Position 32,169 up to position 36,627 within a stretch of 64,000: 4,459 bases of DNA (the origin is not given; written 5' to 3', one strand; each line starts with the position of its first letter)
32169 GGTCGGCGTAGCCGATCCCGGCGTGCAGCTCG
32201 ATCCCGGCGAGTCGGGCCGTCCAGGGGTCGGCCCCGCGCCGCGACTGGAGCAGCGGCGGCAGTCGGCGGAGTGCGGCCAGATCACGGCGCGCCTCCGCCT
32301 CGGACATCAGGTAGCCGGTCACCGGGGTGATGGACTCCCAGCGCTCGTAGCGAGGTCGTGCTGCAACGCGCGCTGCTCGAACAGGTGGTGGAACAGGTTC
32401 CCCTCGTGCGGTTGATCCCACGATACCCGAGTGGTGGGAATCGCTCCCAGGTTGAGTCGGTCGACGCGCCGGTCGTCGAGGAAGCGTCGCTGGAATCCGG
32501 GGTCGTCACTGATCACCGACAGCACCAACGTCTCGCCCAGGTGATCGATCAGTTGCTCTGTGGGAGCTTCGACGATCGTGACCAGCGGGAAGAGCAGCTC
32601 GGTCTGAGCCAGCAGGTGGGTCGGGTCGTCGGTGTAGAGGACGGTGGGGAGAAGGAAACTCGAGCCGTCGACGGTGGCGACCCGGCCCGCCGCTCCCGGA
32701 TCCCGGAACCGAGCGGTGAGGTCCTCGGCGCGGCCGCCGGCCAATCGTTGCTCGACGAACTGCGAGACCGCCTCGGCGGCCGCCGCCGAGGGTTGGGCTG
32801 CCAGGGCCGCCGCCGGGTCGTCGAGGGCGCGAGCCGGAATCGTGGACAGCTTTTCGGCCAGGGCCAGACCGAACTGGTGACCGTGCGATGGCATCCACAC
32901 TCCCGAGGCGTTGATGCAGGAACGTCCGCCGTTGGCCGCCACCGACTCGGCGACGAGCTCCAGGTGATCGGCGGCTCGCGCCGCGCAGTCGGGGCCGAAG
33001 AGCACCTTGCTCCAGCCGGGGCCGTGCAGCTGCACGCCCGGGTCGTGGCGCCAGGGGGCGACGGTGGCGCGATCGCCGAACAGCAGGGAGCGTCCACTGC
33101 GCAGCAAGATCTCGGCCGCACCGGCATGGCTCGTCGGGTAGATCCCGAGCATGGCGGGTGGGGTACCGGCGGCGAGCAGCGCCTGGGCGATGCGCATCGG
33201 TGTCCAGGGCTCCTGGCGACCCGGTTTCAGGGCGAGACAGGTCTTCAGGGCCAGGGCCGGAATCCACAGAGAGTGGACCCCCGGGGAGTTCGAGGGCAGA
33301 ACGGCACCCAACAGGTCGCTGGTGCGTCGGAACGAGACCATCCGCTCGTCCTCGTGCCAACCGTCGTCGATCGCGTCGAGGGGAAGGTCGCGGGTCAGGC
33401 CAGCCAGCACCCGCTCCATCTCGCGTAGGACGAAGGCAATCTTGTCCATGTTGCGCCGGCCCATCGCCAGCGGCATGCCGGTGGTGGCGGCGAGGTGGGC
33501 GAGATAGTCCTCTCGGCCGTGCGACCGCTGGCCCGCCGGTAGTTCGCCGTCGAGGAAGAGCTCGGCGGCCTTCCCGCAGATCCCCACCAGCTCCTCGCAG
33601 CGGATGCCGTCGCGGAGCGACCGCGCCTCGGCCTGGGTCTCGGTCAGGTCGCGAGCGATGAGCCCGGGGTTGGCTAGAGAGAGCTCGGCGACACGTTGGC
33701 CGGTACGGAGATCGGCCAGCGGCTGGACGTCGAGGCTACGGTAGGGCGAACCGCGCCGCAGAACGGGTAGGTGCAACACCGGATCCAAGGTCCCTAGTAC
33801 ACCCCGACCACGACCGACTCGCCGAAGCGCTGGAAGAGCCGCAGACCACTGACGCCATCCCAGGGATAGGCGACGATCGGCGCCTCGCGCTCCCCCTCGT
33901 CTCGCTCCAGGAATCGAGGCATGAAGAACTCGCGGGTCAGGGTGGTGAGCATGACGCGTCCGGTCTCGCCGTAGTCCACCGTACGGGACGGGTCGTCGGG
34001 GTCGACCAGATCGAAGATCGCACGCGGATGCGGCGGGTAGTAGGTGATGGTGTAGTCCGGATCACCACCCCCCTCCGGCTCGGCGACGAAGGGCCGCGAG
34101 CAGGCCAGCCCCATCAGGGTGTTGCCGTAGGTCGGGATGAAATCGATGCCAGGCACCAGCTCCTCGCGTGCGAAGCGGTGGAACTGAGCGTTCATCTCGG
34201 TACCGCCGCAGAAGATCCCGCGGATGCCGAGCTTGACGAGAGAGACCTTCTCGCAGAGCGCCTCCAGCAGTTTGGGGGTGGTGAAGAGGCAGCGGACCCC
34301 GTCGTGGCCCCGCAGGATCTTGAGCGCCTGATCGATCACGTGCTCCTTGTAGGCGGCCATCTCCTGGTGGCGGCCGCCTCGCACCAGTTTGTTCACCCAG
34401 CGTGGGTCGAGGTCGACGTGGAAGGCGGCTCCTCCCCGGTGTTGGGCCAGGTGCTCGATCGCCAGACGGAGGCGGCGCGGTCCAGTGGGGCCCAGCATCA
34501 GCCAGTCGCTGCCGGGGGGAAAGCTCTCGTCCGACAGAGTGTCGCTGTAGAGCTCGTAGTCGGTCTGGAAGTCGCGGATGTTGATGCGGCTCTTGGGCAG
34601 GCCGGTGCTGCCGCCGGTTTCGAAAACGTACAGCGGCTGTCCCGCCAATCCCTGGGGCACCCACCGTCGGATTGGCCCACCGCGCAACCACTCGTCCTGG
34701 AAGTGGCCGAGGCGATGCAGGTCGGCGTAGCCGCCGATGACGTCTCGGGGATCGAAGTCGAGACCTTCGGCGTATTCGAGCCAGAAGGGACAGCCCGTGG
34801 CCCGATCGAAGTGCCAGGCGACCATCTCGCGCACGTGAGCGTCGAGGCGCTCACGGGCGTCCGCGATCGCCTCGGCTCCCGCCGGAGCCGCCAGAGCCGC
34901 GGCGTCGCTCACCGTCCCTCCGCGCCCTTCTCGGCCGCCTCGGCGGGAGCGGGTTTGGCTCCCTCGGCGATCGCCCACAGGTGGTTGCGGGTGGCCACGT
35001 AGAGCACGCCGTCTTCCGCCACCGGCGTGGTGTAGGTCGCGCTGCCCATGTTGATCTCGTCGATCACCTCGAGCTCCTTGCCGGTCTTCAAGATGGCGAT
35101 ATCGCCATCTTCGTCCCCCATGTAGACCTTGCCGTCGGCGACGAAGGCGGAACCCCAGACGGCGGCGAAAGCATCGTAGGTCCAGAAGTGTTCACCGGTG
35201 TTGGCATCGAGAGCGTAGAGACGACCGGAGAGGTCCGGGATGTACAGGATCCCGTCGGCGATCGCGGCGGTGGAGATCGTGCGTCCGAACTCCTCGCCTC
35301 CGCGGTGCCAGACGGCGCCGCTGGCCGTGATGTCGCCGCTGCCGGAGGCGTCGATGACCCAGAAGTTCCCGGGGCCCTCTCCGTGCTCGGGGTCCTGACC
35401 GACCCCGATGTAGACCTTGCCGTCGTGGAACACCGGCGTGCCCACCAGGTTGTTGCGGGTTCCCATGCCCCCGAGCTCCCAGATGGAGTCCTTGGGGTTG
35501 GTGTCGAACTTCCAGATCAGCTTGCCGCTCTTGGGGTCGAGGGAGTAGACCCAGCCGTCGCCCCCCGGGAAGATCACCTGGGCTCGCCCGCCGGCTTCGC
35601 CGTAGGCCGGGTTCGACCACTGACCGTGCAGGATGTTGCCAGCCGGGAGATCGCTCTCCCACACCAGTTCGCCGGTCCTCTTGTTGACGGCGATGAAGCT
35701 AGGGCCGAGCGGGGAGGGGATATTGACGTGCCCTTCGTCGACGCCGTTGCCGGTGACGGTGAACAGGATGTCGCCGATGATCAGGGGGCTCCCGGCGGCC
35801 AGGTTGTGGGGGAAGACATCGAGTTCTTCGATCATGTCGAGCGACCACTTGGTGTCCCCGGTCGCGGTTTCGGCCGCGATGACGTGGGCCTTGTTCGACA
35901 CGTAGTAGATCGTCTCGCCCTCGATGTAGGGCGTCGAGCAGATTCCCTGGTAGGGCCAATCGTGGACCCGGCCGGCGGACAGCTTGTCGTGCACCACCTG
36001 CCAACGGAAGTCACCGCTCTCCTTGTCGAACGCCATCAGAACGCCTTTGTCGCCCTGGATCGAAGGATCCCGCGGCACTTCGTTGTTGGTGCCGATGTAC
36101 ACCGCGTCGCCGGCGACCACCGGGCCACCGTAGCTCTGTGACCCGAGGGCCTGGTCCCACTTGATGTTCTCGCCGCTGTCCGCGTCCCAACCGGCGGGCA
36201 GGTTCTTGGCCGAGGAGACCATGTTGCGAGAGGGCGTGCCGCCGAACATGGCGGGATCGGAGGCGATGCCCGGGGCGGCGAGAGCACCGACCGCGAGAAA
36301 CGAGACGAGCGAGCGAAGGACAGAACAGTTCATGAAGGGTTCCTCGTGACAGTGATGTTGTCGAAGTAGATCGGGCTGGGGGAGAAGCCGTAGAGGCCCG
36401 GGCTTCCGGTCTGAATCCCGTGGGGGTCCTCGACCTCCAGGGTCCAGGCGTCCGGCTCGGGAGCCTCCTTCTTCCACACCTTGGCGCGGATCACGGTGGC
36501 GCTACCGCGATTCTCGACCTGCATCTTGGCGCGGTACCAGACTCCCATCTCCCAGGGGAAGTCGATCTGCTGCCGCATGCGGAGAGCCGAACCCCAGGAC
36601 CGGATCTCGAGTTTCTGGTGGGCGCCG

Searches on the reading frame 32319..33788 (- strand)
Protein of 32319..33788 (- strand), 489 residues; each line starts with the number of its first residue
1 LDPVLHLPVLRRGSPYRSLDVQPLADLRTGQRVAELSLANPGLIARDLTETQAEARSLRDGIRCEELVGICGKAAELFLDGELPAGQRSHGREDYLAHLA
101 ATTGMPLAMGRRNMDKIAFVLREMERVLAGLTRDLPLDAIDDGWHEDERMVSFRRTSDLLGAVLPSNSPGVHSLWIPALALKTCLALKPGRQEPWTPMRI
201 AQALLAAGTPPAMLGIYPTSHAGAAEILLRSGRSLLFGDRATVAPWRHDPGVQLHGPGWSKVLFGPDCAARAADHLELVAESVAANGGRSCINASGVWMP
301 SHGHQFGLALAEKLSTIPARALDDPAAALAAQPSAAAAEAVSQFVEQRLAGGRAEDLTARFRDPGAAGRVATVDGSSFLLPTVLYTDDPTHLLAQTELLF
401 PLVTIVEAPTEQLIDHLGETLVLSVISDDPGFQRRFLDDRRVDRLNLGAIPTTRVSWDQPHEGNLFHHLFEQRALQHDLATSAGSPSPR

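Call 9: search_protein_families(library=pfam, proteins=[window:32319-33788:-], max_evalue=0.001)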
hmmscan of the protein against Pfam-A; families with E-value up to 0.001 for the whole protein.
window:32319-33788:- (489 aa): 1 family
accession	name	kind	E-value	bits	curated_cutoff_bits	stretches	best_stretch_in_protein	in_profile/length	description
PF00171.27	Aldedh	-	3.8e-12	45.9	23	1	92-411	67-382/461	Aldehyde dehydrogenase family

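Call 18: search_protein_families(library=ncbifam, proteins=[window:32319-33788:-], max_evalue=0.01)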
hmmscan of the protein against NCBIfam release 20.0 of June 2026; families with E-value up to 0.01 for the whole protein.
window:32319-33788:- (489 aa): 10 families
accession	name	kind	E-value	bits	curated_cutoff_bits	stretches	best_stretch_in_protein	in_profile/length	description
TIGR01722.1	MMSDH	subfamily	6.7e-07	28.3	448.5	1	152-410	132-391/477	CoA-acylating methylmalonate-semialdehyde dehydrogenase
NF010000.0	PRK13473.1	subfamily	3e-06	26.1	615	0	278-408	267-389/475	aminobutyraldehyde dehydrogenase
NF045735.1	PaDhStyDPseudo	equivalog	2.8e-05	23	850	1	154-229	144-223/483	phenylacetaldehyde dehydrogenase StyD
NF009725.0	PRK13252.1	equivalog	0.00011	20.8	593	0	287-411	280-399/488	betaine-aldehyde dehydrogenase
TIGR01804.1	BADH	equivalog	0.00016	20.3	668.6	0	129-218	108-197/467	betaine-aldehyde dehydrogenase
TIGR02299.1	HpaE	equivalog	0.0017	17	638.35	0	151-216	130-197/488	5-carboxymethyl-2-hydroxymuconate semialdehyde dehydrogenase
NF007352.0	PRK09847.1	equivalog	0.0022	16.5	850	0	154-407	155-407/495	aldehyde dehydrogenase PuuC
NF045736.1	PaDhStyDRhodo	equivalog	0.004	15.8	800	0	154-228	141-217/479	phenylacetaldehyde dehydrogenase StyD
TIGR03250.1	PhnAcAld_DH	equivalog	0.0067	15.1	635.65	0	144-217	125-202/472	phosphonoacetaldehyde dehydrogenase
TIGR03216.1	OH_muco_semi_DH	equivalog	0.0088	14.7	693.25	0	93-215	77-200/481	2-hydroxymuconic semialdehyde dehydrogenase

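Call 23: search_solved_structures(query=window:32319-33788:-, max_evalue=0.01)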
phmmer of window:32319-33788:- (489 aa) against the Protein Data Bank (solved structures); distinct sequences matched with E-value up to 0.01: 37.
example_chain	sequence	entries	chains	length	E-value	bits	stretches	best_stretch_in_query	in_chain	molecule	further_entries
4o5h_A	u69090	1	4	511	7.5e-07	31.4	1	123-403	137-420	Phenylacetaldehyde dehydrogenase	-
3b4w_A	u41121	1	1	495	8.2e-07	31.3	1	154-412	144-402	Aldehyde dehydrogenase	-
4u3w_A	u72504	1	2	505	3e-06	29.5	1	93-392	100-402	2-aminomuconate 6-semialdehyde dehydrogenase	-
4e4g_A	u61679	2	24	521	4.1e-06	29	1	150-229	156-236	Methylmalonate-semialdehyde dehydrogenase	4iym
4pz2_A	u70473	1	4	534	5.9e-06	28.5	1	155-410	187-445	ZmALDH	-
5iuu_A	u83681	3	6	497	7.3e-06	28.2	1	150-410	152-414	Aldehyde dehydrogenase family protein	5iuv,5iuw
4lih_A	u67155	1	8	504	5e-05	25.4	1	154-406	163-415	Gamma-glutamyl-gamma-aminobutyraldehyde dehydrogenase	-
6b4r_A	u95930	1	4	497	6.3e-05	25.1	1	154-243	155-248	KauB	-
4qyj_A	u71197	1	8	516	0.00012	24.2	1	154-233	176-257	Aldehyde dehydrogenase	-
7jso_A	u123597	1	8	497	0.00013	24.1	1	150-228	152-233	Aldehyde dehydrogenase family protein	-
4o6r_A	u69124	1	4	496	0.00019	23.5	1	158-407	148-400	Aldehyde Dehydrogenase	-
8xxq_A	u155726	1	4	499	0.00033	22.7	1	146-410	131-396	Methylmalonate-semialdehyde/malonate-semialdehyde dehydrogenase [acylating], mitochondrial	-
9izx_A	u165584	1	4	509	0.00033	22.7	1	146-410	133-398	Methylmalonate-semialdehyde/malonate-semialdehyde dehydrogenase [acylating], mitochondrial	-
9izu_C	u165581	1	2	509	0.00035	22.7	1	146-410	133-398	Methylmalonate-semialdehyde/malonate-semialdehyde dehydrogenase [acylating], mitochondrial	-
6s6w_A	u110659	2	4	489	0.00038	22.5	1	147-220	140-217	Aldehyde dehydrogenase family 1 member A3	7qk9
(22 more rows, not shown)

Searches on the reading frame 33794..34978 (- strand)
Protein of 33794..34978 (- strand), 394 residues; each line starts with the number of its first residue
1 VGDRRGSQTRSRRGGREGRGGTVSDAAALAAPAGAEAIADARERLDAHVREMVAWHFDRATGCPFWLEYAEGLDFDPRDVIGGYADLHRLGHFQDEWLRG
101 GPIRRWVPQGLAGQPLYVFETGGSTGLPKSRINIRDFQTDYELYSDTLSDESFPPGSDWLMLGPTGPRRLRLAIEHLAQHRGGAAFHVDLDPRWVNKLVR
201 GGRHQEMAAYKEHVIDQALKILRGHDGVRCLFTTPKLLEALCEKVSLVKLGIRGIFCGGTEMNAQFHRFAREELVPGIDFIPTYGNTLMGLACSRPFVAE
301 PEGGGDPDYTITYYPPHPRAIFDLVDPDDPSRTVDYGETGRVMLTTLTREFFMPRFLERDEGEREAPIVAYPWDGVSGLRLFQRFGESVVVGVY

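Call 17: search_protein_families(library=pfam, proteins=[window:33794-34978:-], max_evalue=0.01)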
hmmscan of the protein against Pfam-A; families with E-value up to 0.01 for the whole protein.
window:33794-34978:- (394 aa): 1 family
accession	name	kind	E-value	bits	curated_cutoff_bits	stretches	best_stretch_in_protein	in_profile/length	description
PF00501.34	AMP-binding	-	1.7e-05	24.3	29.9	1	227-343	256-373/384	AMP-binding enzyme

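Call 18: search_protein_families(library=ncbifam, proteins=[window:33794-34978:-], max_evalue=0.01)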
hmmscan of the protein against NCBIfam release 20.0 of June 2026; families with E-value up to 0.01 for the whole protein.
window:33794-34978:- (394 aa): 1 family
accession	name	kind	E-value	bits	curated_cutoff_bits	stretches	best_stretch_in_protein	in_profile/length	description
TIGR01733.1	AA-adenyl-dom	subfamily_domain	0.0053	15.6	317.4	0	211-342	196-322/409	amino acid adenylation domain-containing protein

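Call 22: search_solved_structures(query=window:33794-34978:-, max_evalue=1)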
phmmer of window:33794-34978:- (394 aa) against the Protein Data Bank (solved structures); distinct sequences matched with E-value up to 1: 7.
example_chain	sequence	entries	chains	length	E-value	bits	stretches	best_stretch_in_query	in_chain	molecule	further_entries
3l2k_A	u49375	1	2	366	1.3e-43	152.7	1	48-394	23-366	EhpF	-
3hgu_A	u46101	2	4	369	1.4e-43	152.7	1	48-394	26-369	EhpF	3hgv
2qvz_X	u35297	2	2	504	0.31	13.1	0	100-132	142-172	4-Chlorobenzoate CoA Ligase/Synthetase | 4-Chlorobenzoate CoA Ligase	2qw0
3dlp_X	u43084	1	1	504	0.31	13.1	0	100-132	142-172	4-Chlorobenzoate CoA Ligase/Synthetase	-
1t5d_X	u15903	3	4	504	0.33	13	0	100-132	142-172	4-chlorobenzoyl CoA ligase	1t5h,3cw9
3cw8_X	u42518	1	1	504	0.34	13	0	100-132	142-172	4-chlorobenzoyl CoA ligase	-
2qvx_X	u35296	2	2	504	0.35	13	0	100-132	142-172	4-Chlorobenzoate CoA Ligase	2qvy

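Call 53: search_dna_similar(query=window:33794-34978:-, collection=plasmids, mode=protein, max_rows=10)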
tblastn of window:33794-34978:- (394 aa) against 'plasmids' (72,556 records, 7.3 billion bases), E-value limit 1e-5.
Records with a match: 29; places in all: 29; records where one place covers at least 80% of the query: 29.
Best place of each record, by identity: <60% 29.
By first word of the organism name: Streptomyces 19; Pantoea 4; Streptantibioticus 2; Burkholderia 1; Halalkalicoccus 1; Halomarina 1; Escherichia 1.
By predicted mobility (MOB-suite, as given by PLSDB): non-mobilizable 24; mobilizable 3; conjugative 2.
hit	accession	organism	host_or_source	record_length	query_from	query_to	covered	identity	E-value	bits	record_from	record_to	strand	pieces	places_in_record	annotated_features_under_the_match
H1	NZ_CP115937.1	Streptomyces goshikiensis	microorganism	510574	45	394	89%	37.3%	3e-61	220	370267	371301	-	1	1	AMP-binding protein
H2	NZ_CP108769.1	Streptomyces goshikiensis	-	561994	45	394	89%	37.3%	3e-61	220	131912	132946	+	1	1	AMP-binding protein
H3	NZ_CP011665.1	Streptomyces sp. Mg1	-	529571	45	394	89%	37.3%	3e-61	220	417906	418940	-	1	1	AMP-binding protein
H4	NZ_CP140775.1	Streptomyces goshikiensis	cell culture,soil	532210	45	394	89%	37.3%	4e-61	220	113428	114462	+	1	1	AMP-binding protein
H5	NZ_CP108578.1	Streptomyces goshikiensis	-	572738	45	394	89%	37.3%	4e-61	220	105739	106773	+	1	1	AMP-binding protein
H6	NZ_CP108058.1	Streptomyces goshikiensis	-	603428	45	394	89%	37.3%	4e-61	220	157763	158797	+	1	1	AMP-binding protein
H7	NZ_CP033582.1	Streptomyces sp. ADI95-16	-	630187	45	394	89%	37.3%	4e-61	220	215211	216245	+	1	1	AMP-binding protein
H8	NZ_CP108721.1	Streptomyces sp. NBC_00998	-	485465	49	394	88%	37.3%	2e-58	212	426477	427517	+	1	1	phenazine biosynthesis protein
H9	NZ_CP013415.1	Burkholderia ubonensis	soil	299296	46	394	89%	36.1%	5e-52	194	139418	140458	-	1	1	AMP-binding protein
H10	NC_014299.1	Halalkalicoccus jeotgali B3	-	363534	45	394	89%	35.1%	3e-50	189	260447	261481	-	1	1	hypothetical protein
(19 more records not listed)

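Call 54: get_annotated_region(hit=H8, flank=7000)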
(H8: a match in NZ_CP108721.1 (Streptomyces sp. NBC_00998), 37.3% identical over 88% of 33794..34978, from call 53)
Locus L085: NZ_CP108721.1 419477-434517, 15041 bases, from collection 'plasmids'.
description: Streptomyces sp. NBC_00998 plasmid unnamed1, complete sequence
organism: Streptomyces sp. NBC_00998 (NCBI taxid 2903712)
taxonomy: Bacteria; Actinomycetota; Actinomycetes; Kitasatosporales; Streptomycetaceae; Streptomyces; Streptomyces sp. NBC 00998
host: -; source: -; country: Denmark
typing (MOB-suite, as given by PLSDB): non-mobilizable
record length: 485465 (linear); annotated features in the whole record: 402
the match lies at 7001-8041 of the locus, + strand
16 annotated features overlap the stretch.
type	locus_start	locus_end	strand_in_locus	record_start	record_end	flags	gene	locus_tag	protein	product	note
CDS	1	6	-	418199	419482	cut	-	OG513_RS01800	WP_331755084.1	ATP-grasp domain-containing protein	-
CDS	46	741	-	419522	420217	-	-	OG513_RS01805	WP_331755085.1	hypothetical protein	-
CDS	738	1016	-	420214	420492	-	-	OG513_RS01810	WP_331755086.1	hypothetical protein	-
CDS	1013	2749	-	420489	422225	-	-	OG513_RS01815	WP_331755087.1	carbamoyltransferase C-terminal domain-containing protein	-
CDS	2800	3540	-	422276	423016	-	-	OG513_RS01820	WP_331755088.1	SDR family oxidoreductase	-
CDS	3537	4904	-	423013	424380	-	-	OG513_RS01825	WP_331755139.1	aldehyde dehydrogenase family protein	-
CDS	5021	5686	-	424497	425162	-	-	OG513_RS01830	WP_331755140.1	cyclase family protein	GO:0019441 - tryptophan catabolic process to kynurenine [Evidence IEA]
CDS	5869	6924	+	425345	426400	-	aroF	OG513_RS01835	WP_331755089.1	3-deoxy-7-phosphoheptulonate synthase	GO:0009423 - chorismate biosynthetic process [Evidence IEA]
CDS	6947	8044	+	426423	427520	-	-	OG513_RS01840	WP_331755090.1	phenazine biosynthesis protein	-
CDS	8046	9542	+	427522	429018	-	-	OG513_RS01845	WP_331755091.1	isochorismate synthase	GO:0009234 - menaquinone biosynthetic process [Evidence IEA]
CDS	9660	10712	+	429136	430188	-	-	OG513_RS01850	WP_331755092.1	zinc-binding dehydrogenase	-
CDS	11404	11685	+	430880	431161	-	-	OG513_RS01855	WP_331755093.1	hypothetical protein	-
CDS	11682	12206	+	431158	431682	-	-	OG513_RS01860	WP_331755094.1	sigma-70 family RNA polymerase sigma factor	GO:0006352 - DNA-templated transcription initiation [Evidence IEA]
CDS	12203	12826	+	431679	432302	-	-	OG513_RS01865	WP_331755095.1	hypothetical protein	-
CDS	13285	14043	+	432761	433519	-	-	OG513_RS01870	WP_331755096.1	hypothetical protein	-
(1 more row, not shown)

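Call 55: get_annotated_region(hit=H9, flank=6000)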
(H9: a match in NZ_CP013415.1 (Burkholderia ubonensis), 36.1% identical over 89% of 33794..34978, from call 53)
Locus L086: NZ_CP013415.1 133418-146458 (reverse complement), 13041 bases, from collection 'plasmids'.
description: Burkholderia ubonensis strain MSMB2035 plasmid pMSMB2035, complete sequence
organism: Burkholderia ubonensis (NCBI taxid 101571)
taxonomy: Bacteria; Pseudomonadota; Betaproteobacteria; Burkholderiales; Burkholderiaceae; Burkholderia; Burkholderia ubonensis
host: -; source: soil; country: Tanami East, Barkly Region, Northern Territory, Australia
typing (MOB-suite, as given by PLSDB): conjugative; replicon rep_cluster_430; relaxase MOBF,MOBP; mating-pair formation MPF_F
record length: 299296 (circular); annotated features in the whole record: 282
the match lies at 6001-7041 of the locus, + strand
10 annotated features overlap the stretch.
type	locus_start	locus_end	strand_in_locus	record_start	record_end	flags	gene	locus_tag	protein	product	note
CDS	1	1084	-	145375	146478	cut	-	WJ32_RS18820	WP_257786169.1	3-deoxy-7-phosphoheptulonate synthase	GO:0009423 - chorismate biosynthetic process [Evidence IEA]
CDS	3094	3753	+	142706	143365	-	-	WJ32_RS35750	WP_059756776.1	isochorismatase family protein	-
CDS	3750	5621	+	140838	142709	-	-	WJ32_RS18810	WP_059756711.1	anthranilate synthase family protein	-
CDS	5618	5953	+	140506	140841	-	-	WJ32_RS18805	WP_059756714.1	hypothetical protein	-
CDS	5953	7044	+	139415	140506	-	-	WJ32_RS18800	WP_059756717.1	AMP-binding protein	-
CDS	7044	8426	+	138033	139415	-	-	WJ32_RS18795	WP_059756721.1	aldehyde dehydrogenase family protein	-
CDS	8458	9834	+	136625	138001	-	-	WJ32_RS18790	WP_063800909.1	FAD-binding oxidoreductase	-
CDS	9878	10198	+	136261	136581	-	-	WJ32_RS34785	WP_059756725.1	phosphopantetheine-binding protein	-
CDS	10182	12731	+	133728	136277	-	-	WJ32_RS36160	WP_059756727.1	beta-ketoacyl synthase N-terminal-like domain-containing protein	-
CDS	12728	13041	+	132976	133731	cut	-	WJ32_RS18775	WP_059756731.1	alpha/beta fold hydrolase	-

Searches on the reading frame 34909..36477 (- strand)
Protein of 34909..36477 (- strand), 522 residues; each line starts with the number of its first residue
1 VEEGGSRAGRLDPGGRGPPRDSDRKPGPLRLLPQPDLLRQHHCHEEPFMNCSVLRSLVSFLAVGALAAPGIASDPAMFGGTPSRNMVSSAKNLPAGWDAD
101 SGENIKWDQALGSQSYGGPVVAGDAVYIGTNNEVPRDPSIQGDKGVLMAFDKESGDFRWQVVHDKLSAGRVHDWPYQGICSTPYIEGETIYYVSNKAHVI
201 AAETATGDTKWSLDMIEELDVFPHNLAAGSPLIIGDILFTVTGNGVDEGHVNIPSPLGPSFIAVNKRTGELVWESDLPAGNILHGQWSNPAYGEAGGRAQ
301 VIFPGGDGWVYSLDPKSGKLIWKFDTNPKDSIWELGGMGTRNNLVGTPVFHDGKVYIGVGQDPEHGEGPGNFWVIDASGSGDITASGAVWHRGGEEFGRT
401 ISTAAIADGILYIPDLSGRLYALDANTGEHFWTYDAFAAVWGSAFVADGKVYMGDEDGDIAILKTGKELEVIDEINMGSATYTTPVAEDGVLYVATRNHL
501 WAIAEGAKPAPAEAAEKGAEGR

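Call 17: search_protein_families(library=pfam, proteins=[window:34909-36477:-], max_evalue=0.01)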
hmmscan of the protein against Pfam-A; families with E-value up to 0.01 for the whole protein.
window:34909-36477:- (522 aa): 5 families
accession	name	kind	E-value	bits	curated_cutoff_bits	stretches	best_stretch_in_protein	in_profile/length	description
PF13360.13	PQQ_2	-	8.1e-32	111.2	27.6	4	389-467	16-94/233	Outer membrane protein assembly factor BamB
PF01011.28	PQQ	-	8.3e-17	61.5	26.7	1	401-436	50-85/595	Glucose/ethanol/alcohol dehydrogenase, beta-propeller domain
PF13570.13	Beta-prop_ACSF4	-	6.5e-16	59.1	133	2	408-496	61-152/329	Beta-alanine-activating enzyme, beta-propeller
PF25292.1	Beta-prop_CGLA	-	0.0016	18.4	26.8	0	267-327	16-72/316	Lambda-carrageenase beta-propeller domain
PF25293.1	Beta-prop_EMC1_N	-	0.0041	17.3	34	0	141-217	81-149/219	EMC1 N-terminal beta-propeller domain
